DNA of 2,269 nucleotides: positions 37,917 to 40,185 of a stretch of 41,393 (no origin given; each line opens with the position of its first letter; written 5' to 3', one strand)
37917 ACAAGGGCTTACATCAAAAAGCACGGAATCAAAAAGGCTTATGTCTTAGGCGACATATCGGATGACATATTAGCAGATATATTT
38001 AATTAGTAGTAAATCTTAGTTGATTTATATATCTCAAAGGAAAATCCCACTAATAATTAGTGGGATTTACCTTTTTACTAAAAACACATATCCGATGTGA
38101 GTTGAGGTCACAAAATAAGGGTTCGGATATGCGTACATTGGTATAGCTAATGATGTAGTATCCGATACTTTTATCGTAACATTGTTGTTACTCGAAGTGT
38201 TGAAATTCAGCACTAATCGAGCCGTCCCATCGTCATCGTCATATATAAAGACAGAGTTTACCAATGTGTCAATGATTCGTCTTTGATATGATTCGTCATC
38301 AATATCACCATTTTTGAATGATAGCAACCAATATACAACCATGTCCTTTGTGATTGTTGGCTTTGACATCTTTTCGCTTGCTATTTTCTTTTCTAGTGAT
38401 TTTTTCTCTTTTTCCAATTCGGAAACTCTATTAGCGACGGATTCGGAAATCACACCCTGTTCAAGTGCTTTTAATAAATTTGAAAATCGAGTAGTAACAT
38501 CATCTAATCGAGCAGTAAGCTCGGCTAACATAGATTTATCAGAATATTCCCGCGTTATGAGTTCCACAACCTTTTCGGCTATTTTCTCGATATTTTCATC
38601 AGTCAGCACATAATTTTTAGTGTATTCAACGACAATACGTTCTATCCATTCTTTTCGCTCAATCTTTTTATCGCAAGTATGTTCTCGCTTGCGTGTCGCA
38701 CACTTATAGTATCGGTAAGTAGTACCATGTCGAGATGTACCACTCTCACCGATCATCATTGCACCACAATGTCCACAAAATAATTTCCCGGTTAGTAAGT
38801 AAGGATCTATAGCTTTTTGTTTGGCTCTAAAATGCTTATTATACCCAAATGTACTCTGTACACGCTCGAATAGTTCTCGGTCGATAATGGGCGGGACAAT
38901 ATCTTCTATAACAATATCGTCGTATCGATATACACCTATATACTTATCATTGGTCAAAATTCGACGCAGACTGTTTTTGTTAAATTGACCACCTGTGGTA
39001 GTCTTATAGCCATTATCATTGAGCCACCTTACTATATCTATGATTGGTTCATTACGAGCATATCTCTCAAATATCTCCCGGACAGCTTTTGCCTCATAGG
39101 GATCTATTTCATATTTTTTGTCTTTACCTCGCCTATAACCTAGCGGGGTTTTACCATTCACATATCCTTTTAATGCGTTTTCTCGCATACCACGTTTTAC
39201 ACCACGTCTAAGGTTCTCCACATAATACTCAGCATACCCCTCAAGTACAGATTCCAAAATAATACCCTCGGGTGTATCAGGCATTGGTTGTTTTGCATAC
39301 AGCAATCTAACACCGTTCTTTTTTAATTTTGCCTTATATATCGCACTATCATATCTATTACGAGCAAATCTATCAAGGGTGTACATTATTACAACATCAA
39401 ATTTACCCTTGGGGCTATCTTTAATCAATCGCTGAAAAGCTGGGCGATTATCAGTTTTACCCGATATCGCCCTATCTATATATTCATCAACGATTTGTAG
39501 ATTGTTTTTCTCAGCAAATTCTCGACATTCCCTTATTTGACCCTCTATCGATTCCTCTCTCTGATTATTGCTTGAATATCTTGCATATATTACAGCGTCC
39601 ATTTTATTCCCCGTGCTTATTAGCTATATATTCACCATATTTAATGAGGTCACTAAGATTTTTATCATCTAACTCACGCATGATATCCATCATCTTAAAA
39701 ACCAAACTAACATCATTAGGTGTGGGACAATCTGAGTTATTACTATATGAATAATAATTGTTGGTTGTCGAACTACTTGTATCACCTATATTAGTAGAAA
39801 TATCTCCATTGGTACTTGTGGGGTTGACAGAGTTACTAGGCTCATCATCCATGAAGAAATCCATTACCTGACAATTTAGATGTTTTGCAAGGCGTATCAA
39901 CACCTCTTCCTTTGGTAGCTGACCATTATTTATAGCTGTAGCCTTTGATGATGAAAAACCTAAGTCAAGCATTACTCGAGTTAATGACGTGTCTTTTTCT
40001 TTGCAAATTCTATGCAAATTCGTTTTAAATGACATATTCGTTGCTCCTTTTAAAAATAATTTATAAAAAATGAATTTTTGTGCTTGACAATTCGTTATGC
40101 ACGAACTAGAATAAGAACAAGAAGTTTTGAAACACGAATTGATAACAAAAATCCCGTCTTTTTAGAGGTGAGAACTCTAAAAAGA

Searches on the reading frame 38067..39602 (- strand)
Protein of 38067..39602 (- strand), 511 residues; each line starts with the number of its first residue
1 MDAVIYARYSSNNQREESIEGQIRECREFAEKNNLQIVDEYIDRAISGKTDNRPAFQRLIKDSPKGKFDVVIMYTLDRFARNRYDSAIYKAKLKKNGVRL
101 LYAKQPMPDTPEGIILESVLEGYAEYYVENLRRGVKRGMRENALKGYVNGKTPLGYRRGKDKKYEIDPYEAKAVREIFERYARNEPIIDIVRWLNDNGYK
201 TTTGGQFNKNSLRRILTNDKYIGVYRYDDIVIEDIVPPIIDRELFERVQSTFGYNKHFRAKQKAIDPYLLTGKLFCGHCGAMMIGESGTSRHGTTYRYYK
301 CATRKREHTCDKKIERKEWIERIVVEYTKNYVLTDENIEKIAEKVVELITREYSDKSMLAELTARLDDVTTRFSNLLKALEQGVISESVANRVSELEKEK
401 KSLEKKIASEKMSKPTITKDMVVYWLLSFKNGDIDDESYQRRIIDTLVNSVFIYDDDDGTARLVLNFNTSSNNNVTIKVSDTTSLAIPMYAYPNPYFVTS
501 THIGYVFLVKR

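Call 14: search_protein_families(library=pfam, proteins=[window:38067-39602:-], max_evalue=0.01)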
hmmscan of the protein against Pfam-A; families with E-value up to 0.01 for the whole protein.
window:38067-39602:- (511 aa): 4 families
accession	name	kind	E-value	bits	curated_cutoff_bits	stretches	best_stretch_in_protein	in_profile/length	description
PF00239.26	Resolvase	-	2.9e-33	115.4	23.3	1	3-146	1-143/145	Resolvase, N terminal domain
PF07508.19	Recombinase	-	1.3e-20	74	21.1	1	169-251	2-98/102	Recombinase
PF13408.12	Zn_ribbon_recom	-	4.6e-13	49.8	25.3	1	269-327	1-56/58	Recombinase zinc beta ribbon domain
PF09010.15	AsiA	-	0.0038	17.8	25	0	190-217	32-59/85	Anti-Sigma Factor A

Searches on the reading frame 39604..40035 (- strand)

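Call 14: search_protein_families(library=pfam, proteins=[window:39604-40035:-], max_evalue=0.01)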
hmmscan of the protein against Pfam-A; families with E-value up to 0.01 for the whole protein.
window:39604-40035:- (143 aa): 1 family
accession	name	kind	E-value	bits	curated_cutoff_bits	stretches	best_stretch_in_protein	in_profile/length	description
PF13443.12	HTH_26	-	8.1e-06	26.4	22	1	6-61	1-58/63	Cro/C1-type HTH DNA-binding domain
